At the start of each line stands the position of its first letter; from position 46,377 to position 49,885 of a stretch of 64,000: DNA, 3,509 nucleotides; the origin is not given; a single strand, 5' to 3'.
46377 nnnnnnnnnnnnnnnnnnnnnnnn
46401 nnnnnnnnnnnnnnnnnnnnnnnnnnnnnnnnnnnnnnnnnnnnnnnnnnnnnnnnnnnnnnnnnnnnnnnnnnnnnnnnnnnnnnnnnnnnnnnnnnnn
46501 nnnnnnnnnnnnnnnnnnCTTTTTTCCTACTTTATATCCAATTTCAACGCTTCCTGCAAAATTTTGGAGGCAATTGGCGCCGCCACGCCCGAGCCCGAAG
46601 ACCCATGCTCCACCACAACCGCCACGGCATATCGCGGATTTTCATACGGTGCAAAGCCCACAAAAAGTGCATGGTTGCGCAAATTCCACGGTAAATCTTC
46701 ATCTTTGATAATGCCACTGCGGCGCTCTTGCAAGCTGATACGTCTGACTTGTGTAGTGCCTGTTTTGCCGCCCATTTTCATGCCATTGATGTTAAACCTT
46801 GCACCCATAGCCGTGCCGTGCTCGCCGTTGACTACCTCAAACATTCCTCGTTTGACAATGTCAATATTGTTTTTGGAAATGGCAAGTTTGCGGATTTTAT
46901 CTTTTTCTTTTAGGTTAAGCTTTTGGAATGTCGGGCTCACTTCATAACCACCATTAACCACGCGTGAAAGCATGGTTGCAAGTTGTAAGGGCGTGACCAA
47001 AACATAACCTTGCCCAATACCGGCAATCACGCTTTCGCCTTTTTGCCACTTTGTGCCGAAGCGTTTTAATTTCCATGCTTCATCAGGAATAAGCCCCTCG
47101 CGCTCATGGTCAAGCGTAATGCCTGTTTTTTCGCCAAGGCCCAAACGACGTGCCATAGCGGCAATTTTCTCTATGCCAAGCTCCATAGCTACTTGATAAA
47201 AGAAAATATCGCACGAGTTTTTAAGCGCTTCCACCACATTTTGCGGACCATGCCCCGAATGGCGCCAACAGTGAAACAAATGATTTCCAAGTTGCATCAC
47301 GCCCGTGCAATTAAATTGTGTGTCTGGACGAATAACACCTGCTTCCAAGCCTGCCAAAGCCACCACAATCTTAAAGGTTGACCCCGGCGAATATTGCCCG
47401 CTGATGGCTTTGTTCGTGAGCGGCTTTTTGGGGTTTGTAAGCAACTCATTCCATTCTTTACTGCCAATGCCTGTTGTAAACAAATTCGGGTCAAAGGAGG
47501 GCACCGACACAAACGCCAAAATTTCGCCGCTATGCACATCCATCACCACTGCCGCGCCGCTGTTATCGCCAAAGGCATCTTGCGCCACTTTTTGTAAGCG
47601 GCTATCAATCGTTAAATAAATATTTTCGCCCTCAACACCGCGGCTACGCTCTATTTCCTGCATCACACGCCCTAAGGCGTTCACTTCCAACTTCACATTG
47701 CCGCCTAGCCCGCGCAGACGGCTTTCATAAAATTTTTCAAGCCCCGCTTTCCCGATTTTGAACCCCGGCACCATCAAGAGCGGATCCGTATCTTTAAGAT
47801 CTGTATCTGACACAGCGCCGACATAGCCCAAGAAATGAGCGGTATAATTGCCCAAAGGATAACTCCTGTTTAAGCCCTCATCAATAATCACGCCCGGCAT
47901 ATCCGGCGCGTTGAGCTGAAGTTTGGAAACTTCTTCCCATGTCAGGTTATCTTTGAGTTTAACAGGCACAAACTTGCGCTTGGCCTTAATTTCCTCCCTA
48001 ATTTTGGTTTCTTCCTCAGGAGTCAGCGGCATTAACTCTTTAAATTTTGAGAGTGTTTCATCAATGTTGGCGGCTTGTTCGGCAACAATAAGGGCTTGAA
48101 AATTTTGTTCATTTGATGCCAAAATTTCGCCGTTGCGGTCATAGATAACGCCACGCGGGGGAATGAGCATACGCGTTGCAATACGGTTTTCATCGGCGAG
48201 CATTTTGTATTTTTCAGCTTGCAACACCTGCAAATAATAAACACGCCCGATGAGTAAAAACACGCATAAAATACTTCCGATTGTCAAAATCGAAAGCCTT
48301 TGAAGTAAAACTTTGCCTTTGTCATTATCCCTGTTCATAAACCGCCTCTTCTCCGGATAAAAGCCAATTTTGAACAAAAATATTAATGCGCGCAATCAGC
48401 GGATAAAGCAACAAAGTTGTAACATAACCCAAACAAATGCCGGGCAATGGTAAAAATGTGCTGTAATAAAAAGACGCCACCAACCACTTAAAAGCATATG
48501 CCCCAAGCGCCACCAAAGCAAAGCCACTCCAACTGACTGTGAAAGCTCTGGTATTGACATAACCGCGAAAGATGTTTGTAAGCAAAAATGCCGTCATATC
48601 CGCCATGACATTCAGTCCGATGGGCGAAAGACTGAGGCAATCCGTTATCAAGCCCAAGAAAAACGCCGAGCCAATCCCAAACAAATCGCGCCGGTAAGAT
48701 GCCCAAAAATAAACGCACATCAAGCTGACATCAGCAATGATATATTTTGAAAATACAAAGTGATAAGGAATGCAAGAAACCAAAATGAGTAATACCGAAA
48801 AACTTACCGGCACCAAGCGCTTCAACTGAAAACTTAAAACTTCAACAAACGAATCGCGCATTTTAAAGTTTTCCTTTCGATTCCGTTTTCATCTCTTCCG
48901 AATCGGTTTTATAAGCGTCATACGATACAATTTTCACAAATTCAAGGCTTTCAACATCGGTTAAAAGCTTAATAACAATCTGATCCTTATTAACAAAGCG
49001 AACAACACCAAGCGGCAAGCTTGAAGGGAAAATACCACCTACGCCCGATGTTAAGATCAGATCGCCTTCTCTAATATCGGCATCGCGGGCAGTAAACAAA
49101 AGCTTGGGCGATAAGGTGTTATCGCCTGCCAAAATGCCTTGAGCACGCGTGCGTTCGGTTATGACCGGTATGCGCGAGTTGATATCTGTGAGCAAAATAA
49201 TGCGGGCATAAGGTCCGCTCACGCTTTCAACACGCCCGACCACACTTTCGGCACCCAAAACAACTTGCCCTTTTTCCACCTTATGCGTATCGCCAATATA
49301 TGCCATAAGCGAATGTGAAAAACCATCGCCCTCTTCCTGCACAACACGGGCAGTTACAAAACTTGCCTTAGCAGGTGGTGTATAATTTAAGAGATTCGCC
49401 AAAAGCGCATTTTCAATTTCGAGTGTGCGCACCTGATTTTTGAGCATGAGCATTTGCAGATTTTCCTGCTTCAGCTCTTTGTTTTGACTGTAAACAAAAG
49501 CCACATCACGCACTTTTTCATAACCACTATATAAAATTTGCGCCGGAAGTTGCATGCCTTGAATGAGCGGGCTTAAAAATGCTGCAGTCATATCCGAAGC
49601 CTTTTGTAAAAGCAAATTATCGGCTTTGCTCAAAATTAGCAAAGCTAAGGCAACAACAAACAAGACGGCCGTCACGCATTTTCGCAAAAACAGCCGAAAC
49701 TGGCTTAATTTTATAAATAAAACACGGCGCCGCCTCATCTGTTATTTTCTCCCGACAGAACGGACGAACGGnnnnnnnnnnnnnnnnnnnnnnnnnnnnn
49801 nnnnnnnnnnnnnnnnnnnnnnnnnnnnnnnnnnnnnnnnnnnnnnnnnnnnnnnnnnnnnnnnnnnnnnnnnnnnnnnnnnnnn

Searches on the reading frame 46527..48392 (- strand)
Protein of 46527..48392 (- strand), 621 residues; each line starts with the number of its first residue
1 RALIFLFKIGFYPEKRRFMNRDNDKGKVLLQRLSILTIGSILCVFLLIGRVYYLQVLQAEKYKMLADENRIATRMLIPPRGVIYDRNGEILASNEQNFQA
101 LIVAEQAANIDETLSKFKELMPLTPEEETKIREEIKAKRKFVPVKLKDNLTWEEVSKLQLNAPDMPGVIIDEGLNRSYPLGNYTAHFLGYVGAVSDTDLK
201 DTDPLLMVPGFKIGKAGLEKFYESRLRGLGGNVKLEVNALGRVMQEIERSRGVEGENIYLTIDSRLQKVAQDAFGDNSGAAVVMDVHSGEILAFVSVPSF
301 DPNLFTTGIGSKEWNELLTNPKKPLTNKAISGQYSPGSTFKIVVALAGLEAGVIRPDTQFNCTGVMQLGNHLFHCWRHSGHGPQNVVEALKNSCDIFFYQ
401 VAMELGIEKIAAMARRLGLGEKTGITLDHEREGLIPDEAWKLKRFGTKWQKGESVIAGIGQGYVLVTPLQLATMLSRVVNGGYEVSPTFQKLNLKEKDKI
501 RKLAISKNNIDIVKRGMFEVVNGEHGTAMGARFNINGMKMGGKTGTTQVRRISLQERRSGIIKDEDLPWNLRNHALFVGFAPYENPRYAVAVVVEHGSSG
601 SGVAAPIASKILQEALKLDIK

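Call 88: search_protein_families(library=pfam, proteins=[window:46527-48392:-], max_evalue=0.00001)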
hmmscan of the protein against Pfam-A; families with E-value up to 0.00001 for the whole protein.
window:46527-48392:- (621 aa): 2 families
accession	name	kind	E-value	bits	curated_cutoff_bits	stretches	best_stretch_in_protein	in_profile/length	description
PF00905.27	Transpeptidase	-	4.3e-72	243.3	22.1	1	279-613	1-299/299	Penicillin binding protein transpeptidase domain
PF03717.20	PBP_dimer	-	3.3e-42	145.4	24.4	1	78-247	4-179/180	Penicillin-binding Protein dimerisation domain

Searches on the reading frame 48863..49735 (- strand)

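Call 88: search_protein_families(library=pfam, proteins=[window:48863-49735:-], max_evalue=0.00001)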
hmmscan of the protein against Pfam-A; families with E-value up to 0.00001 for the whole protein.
window:48863-49735:- (290 aa): 1 family
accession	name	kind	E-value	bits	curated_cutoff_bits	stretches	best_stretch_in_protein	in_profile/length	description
PF04085.20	MreC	-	6.9e-30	104.2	28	1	131-270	1-146/147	Rod shape-determining protein MreC, barrel core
